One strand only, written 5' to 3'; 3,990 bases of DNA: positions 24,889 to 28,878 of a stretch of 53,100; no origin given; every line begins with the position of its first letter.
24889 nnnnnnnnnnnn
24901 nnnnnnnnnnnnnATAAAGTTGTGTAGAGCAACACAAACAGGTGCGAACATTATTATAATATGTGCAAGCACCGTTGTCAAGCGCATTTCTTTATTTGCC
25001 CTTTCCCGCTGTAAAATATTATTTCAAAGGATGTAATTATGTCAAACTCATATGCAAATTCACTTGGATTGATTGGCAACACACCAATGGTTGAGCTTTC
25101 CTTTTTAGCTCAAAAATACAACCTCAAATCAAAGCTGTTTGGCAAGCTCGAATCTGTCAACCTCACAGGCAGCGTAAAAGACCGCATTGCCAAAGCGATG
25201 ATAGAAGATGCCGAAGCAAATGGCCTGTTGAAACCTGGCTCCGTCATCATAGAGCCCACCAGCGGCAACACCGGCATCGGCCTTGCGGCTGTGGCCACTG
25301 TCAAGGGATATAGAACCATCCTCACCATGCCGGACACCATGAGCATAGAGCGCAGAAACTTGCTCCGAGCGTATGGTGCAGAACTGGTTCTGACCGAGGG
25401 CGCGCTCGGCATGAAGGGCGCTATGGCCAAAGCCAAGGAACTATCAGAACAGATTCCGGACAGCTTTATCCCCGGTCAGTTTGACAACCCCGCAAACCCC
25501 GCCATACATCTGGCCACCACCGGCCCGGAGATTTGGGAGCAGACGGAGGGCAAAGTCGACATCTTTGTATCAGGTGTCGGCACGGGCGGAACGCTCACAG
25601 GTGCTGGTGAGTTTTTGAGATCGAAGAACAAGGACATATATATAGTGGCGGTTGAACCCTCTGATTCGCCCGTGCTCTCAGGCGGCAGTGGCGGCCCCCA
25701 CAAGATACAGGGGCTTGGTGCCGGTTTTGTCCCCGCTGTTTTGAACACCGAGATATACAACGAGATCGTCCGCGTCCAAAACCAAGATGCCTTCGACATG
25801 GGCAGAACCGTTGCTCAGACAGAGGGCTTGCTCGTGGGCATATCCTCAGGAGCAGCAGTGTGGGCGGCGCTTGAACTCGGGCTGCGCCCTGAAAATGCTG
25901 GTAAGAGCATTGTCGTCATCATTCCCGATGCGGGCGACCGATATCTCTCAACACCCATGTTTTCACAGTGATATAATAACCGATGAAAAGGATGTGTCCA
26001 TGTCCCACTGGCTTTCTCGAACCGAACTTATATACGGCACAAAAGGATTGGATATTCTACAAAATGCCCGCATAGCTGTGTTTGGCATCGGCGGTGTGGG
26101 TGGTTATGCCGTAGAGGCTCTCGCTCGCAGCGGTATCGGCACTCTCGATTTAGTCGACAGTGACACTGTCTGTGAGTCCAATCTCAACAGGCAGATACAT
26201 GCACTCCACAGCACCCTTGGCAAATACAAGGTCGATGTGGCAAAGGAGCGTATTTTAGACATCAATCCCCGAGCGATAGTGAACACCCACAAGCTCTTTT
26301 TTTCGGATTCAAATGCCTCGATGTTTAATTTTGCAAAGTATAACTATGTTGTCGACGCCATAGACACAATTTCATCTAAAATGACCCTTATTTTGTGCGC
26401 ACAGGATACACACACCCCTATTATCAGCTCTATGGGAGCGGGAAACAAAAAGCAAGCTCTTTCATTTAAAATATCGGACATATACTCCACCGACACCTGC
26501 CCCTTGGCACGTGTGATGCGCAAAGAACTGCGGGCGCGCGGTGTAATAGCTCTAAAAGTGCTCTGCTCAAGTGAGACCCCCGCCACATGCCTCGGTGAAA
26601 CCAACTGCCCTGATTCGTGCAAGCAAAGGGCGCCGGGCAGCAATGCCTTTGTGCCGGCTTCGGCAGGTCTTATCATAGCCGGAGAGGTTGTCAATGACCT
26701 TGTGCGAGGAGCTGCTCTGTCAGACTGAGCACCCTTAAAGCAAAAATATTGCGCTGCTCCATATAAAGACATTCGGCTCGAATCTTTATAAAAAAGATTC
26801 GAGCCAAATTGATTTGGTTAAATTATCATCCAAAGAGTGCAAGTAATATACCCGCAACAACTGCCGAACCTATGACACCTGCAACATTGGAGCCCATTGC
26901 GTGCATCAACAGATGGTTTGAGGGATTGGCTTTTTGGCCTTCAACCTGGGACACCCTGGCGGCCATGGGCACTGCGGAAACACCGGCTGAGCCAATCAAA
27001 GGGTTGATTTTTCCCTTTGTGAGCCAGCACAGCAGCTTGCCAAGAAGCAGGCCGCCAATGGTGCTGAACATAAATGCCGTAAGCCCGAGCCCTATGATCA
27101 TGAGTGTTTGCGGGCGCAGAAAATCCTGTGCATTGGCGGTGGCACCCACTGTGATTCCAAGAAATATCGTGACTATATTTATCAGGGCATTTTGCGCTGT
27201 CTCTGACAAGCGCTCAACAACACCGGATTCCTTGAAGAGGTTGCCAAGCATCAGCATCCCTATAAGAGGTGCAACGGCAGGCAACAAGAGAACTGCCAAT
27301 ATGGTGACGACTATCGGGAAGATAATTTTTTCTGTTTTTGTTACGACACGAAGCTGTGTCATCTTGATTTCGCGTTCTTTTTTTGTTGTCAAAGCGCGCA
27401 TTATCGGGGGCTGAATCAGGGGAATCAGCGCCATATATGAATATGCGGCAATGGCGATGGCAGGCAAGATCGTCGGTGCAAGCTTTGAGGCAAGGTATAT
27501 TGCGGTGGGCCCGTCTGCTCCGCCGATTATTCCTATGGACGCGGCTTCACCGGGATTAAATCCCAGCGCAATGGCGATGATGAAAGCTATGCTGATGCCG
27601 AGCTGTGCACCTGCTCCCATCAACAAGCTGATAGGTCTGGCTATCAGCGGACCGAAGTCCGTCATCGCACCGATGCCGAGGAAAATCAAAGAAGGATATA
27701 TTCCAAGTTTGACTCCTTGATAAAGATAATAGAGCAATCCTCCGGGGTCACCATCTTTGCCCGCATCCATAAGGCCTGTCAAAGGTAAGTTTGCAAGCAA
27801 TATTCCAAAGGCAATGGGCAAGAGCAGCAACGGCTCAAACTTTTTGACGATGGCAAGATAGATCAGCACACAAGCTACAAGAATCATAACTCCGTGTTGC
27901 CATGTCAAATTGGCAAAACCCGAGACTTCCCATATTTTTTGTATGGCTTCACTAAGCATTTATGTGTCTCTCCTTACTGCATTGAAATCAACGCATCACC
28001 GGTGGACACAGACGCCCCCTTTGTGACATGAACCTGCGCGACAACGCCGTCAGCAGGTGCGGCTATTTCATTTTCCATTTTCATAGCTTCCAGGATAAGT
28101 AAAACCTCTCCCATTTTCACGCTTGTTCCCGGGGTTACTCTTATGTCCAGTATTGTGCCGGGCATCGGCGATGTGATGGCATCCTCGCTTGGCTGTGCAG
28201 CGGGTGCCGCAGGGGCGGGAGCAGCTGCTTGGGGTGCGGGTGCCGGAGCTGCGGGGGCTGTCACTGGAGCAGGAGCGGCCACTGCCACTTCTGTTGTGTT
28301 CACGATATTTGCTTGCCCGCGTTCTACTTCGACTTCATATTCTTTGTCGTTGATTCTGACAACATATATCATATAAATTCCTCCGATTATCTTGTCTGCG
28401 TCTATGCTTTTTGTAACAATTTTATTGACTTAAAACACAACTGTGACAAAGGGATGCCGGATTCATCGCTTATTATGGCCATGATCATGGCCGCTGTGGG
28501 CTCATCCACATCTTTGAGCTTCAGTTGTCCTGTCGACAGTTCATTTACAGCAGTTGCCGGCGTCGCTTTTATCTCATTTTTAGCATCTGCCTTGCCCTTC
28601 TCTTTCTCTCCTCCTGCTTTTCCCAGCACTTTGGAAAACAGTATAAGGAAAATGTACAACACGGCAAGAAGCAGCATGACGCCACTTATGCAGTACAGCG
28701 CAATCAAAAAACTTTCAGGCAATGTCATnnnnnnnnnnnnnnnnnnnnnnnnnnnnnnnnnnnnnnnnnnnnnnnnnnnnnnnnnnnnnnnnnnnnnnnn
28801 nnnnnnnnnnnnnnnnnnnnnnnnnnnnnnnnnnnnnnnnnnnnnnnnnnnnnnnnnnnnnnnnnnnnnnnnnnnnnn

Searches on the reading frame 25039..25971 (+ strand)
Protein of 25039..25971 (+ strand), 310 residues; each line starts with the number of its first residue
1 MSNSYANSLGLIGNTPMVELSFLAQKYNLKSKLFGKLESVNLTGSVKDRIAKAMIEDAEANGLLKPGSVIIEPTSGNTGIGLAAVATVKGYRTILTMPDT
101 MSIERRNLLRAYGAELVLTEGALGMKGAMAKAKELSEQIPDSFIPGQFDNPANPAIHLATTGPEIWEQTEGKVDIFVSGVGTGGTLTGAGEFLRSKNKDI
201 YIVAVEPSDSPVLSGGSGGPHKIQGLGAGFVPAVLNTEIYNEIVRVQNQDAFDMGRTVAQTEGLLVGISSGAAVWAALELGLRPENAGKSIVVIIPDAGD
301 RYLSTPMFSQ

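Call 4: search_protein_families(library=pfam, proteins=[window:25039-25971:+])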
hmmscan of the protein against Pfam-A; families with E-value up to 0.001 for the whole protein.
window:25039-25971:+ (310 aa): 1 family
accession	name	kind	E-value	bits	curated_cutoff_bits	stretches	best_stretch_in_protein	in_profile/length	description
PF00291.31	PALP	-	3.8e-74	250.1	35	1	11-297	4-295/295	Pyridoxal-phosphate dependent enzyme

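Call 5: search_protein_families(library=ncbifam, proteins=[window:25039-25971:+])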
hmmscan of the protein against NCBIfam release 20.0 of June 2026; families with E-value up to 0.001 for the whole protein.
window:25039-25971:+ (310 aa): 38 families (the best 25 are shown)
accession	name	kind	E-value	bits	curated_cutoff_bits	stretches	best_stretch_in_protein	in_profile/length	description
TIGR01139.1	cysK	equivalog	4.4e-130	433.3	350.95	1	11-308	4-298/298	cysteine synthase A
TIGR01136.1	cysKM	subfamily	2.6e-127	424.3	344.15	1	11-308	4-299/299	cysteine synthase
NF007989.0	PRK10717.1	equivalog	8.3e-96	320.9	387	1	3-307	3-317/334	cysteine synthase A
TIGR01137.1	cysta_beta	equivalog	3.2e-95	319.5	510.25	1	8-304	5-307/457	cystathionine beta-synthase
NF008735.0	PRK11761.1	equivalog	2.9e-87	292.7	413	1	11-309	9-295/296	cysteine synthase CysM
TIGR01138.1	cysM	equivalog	5.5e-86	288.7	394.2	1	11-308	5-290/290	cysteine synthase B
TIGR03945.1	PLP_SbnA_fam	equivalog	4.9e-67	226.1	349.95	1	11-305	4-297/304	2,3-diaminopropionate biosynthesis protein SbnA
NF053679.1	CysteaSynCapA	equivalog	1.9e-66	224.1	600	1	3-304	5-316/329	cysteate synthase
NF052478.1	CystDsulMYC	equivalog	4e-23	82.3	600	1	30-305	36-323/354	L-cysteine desulfhydrase Cds1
NF005292.0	PRK06815.1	equivalog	1.9e-18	66.6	371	1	13-215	20-212/320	threonine/serine dehydratase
NF004996.0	PRK06381.1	equivalog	6.3e-17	61.6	266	1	12-189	13-183/319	threonine synthase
NF006094.0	PRK08246.1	subfamily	2.5e-16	59.9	331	1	10-214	19-207/310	serine/threonine dehydratase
TIGR01127.1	ilvA_1Cterm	equivalog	3.1e-15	56.1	378.75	1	16-212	2-188/380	threonine ammonia-lyase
TIGR01124.1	ilvA_2Cterm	equivalog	9.9e-14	50.8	411.3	1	15-214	18-208/499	threonine ammonia-lyase, biosynthetic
NF006390.0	PRK08639.1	equivalog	2.8e-13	49.6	421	1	11-213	22-218/418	threonine ammonia-lyase IlvA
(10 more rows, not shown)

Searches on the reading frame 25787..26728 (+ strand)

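Call 4: search_protein_families(library=pfam, proteins=[window:25787-26728:+])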
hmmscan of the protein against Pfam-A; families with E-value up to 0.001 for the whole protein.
window:25787-26728:+ (313 aa): 1 family
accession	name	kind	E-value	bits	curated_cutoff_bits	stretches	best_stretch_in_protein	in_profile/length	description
PF00899.27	ThiF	-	9.2e-35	120.3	28.1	1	82-228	9-154/238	ThiF family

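Call 5: search_protein_families(library=ncbifam, proteins=[window:25787-26728:+])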
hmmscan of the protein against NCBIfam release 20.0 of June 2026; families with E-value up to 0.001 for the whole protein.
window:25787-26728:+ (313 aa): 25 families
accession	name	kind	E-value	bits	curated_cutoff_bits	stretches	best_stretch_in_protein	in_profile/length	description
NF011696.0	PRK15116.1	equivalog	1.6e-40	139.5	304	1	77-250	14-187/268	tRNA cyclic N6-threonylcarbamoyladenosine(37) synthase TcdA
NF006395.0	PRK08644.1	equivalog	9.9e-26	90.7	159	1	85-219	22-156/215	sulfur carrier protein ThiS adenylyltransferase ThiF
NF004281.0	PRK05690.1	subfamily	2.5e-25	89.2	266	1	85-215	24-153/250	molybdopterin-synthase adenylyltransferase MoeB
NF006077.0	PRK08223.1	equivalog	1.9e-22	79.6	266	1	87-230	22-166/296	hypothetical protein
TIGR02356.1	adenyl_thiF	equivalog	1e-21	77.2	275.25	1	83-230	11-157/203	thiazole biosynthesis adenylyltransferase ThiF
NF006444.0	PRK08762.1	equivalog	4.8e-21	74.8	449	1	65-214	121-267/387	molybdopterin-synthase adenylyltransferase MoeB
NF005902.0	PRK07878.1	equivalog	1.2e-20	73.8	647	1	84-198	33-146/392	adenylyltransferase/sulfurtransferase MoeZ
TIGR02355.1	moeB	equivalog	1.9e-20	73.3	376.55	1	87-217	18-147/240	molybdopterin-synthase adenylyltransferase MoeB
NF004111.0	PRK05600.1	equivalog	2.5e-20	72.9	437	1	83-213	31-160/371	ThiF family adenylyltransferase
NF047750.1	SAMPActivE1UbaA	equivalog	1.2e-19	70.7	450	1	84-202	23-140/270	SAMP-activating enzyme E1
TIGR02354.1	thiF_fam2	equivalog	2.5e-18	66.7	152.2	1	88-203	16-129/200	thiamine biosynthesis protein ThiF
NF005646.0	PRK07411.1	equivalog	3.4e-18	65.9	633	1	84-198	29-142/390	molybdopterin-synthase adenylyltransferase MoeB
NF011425.0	PRK14852.1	equivalog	1.6e-14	52.8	1337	1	85-198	324-436/989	hypothetical protein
NF011424.0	PRK14851.1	subfamily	2e-14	52.5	1170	1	77-213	27-164/679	hypothetical protein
NF006204.0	PRK08328.1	equivalog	5.5e-13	49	339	1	78-219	12-153/231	hypothetical protein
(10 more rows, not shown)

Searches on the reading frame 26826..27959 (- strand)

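Call 4: search_protein_families(library=pfam, proteins=[window:26826-27959:-])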
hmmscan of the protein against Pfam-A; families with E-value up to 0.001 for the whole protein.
window:26826-27959:- (377 aa): 1 family
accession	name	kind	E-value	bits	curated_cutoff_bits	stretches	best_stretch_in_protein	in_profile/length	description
PF03977.18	OAD_beta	-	1.6e-159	531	31.6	1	22-376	2-349/349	Na+-transporting oxaloacetate decarboxylase beta subunit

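Call 5: search_protein_families(library=ncbifam, proteins=[window:26826-27959:-])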
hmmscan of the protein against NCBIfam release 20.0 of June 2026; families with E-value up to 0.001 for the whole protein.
window:26826-27959:- (377 aa): 5 families
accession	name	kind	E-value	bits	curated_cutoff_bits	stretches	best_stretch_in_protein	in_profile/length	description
TIGR01109.1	Na_pump_decarbB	subfamily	1.3e-146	488.2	190.6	1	24-371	4-354/354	sodium ion-translocating decarboxylase subunit beta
NF012020.0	PRK15476.1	subfamily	1.2e-127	426.6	820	2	74-374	122-428/433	oxaloacetate decarboxylase subunit beta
NF012019.0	PRK15475.1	subfamily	5.9e-127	424.4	822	2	75-374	123-428/433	oxaloacetate decarboxylase subunit beta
NF012021.0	PRK15477.1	subfamily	7.3e-127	424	824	2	74-374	122-428/433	oxaloacetate decarboxylase subunit beta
TIGR03136.1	malonate_biotin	equivalog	1.1e-53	183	596.9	1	89-374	108-394/399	Na+-transporting malonate decarboxylase, carboxybiotin decarboxylase subunit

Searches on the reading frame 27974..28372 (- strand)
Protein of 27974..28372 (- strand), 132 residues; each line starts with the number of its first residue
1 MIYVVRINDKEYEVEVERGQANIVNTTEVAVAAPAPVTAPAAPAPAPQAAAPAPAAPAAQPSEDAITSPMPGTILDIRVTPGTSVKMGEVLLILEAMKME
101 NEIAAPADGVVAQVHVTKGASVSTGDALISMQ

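Call 4: search_protein_families(library=pfam, proteins=[window:27974-28372:-])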
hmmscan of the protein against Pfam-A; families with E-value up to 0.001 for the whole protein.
window:27974-28372:- (132 aa): 4 families
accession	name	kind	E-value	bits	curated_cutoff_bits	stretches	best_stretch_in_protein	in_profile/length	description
PF00364.28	Biotin_lipoyl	-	5.5e-20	71.4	22.1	1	65-130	2-72/73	Biotin-requiring enzyme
PF13533.13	Biotin_lipoyl_2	-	3.7e-13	49.4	29.8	1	102-130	2-30/32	Biotin-lipoyl like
PF13437.12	HlyD_3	-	2.8e-06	28.4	22.2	0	103-130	2-29/106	HlyD family secretion protein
PF16576.10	HlyD_D23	-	6.8e-06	25.9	30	0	100-131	108-139/214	Barrel-sandwich domain of CusB or HlyD membrane-fusion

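Call 5: search_protein_families(library=ncbifam, proteins=[window:27974-28372:-])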
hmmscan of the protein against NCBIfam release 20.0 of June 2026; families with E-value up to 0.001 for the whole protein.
window:27974-28372:- (132 aa): 24 families
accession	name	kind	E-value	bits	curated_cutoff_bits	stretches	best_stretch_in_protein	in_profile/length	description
NF004173.0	PRK05641.1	equivalog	3.3e-33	115.4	199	1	4-131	26-152/153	putative acetyl-CoA carboxylase biotin carboxyl carrier protein subunit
NF005117.0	PRK06549.1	equivalog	3.8e-30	105.1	159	1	5-131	7-129/130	acetyl-CoA carboxylase biotin carboxyl carrier protein subunit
NF047903.1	MmDecMmdC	equivalog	9.4e-29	100.5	200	1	4-130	5-130/132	methylmalonyl-CoA decarboxylase subunit gamma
NF010643.0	PRK14040.1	subfamily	1.3e-23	83.4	892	1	2-131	481-594/595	oxaloacetate decarboxylase subunit alpha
NF006761.0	PRK09282.1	domain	3.8e-22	78.5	402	1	4-131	468-589/591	pyruvate carboxylase subunit B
TIGR01108.1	oadA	equivalog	2.5e-21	75.8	756.5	1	8-128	471-582/582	sodium-extruding oxaloacetate decarboxylase subunit alpha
NF009554.0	PRK12999.1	equivalog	3.5e-18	64.8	965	1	57-132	1071-1146/1147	pyruvate carboxylase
TIGR01235.1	pyruv_carbox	equivalog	4.1e-17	61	1114.45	1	59-131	1070-1142/1143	pyruvate carboxylase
TIGR00531.1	BCCP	equivalog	5.5e-17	62.7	115.2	1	6-131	22-154/156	acetyl-CoA carboxylase biotin carboxyl carrier protein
NF010645.0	PRK14042.1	equivalog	4.9e-15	55.3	1182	1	65-130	527-592/596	pyruvate carboxylase subunit B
TIGR02712.1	urea_carbox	equivalog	3.3e-14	51.6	1303.85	1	58-131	1127-1200/1201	urea carboxylase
NF004547.1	PRK05889.1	equivalog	1e-12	48.1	75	1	66-128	5-67/71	biotin/lipoyl-binding carrier protein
NF006079.0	PRK08225.1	equivalog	1.8e-12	47.1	95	1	66-131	4-69/70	acetyl-CoA carboxylase biotin carboxyl carrier protein subunit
NF008814.0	PRK11854.1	equivalog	4e-09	35.4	722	1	28-129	70-176/637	pyruvate dehydrogenase complex dihydrolipoyllysine-residue acetyltransferase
NF005457.0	PRK07051.1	equivalog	4.6e-08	33.1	87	1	78-131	25-78/80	acetyl-CoA carboxylase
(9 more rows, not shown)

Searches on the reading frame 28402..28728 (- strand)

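Call 75: search_protein_families(library=pfam, proteins=[window:28402-28728:-])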
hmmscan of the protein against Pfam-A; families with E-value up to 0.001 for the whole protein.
window:28402-28728:- (108 aa): 1 family
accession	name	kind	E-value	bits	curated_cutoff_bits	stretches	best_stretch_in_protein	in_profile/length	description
PF04277.18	OAD_gamma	-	1.9e-08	35.3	27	1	5-85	2-72/76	Oxaloacetate decarboxylase, gamma chain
